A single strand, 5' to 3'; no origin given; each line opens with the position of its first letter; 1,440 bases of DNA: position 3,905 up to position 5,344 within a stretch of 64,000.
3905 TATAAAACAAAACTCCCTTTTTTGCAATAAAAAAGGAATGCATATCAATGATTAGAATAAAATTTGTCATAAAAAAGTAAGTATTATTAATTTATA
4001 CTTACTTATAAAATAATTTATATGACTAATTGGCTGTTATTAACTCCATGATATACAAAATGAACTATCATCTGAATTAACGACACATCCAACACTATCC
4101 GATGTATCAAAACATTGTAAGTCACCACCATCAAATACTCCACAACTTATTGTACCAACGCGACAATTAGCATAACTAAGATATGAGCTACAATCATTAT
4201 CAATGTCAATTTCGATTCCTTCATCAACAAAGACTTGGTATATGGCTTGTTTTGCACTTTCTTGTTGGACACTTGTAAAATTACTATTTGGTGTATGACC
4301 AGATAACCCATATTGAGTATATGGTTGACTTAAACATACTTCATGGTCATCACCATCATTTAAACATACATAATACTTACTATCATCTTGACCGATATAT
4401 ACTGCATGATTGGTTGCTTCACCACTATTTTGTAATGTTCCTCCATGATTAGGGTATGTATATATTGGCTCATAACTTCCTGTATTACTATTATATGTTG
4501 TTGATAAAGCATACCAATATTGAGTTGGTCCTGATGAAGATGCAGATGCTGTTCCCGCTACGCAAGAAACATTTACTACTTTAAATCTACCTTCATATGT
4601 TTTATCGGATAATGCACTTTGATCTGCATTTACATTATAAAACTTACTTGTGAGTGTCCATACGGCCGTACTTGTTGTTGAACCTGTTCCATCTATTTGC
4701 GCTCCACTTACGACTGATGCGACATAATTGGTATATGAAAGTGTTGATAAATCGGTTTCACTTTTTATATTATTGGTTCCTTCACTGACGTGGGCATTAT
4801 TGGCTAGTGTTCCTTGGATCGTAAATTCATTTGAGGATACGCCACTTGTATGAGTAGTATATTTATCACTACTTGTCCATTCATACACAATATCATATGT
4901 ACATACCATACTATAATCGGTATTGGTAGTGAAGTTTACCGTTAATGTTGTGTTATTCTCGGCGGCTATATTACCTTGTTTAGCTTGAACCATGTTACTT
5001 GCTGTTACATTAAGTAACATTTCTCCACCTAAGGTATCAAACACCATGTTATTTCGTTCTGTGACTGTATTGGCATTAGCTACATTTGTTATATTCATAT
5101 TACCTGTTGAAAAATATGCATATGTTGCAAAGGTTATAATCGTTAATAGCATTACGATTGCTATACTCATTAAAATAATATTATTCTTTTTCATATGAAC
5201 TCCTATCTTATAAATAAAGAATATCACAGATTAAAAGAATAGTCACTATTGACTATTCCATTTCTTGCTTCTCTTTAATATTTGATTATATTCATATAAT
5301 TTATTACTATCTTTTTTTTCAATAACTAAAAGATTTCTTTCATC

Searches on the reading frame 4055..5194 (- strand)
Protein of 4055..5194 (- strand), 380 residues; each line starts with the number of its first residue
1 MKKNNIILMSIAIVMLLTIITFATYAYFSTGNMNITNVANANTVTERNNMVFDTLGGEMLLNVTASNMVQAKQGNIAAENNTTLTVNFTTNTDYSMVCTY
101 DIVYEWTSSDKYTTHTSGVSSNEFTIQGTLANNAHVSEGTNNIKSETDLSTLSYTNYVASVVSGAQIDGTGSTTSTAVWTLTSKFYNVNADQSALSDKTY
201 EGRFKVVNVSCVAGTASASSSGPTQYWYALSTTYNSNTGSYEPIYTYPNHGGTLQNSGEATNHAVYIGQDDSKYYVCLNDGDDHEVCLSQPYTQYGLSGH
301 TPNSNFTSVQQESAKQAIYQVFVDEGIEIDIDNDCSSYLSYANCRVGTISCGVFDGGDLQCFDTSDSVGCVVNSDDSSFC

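Call 12: search_protein_families(library=pfam, proteins=[window:4055-5194:-], max_evalue=1)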
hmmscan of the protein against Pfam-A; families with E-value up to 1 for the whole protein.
window:4055-5194:- (380 aa): 1 family
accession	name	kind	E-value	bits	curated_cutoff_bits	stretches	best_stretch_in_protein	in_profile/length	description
PF17103.10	Stealth_CR4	-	0.25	11.7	27.4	1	273-286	8-21/55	Stealth protein CR4, conserved region 4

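Call 13: search_protein_families(library=ncbifam, proteins=[window:4055-5194:-], max_evalue=1)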
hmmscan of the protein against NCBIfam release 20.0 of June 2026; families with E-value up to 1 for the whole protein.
window:4055-5194:- (380 aa): 0 families
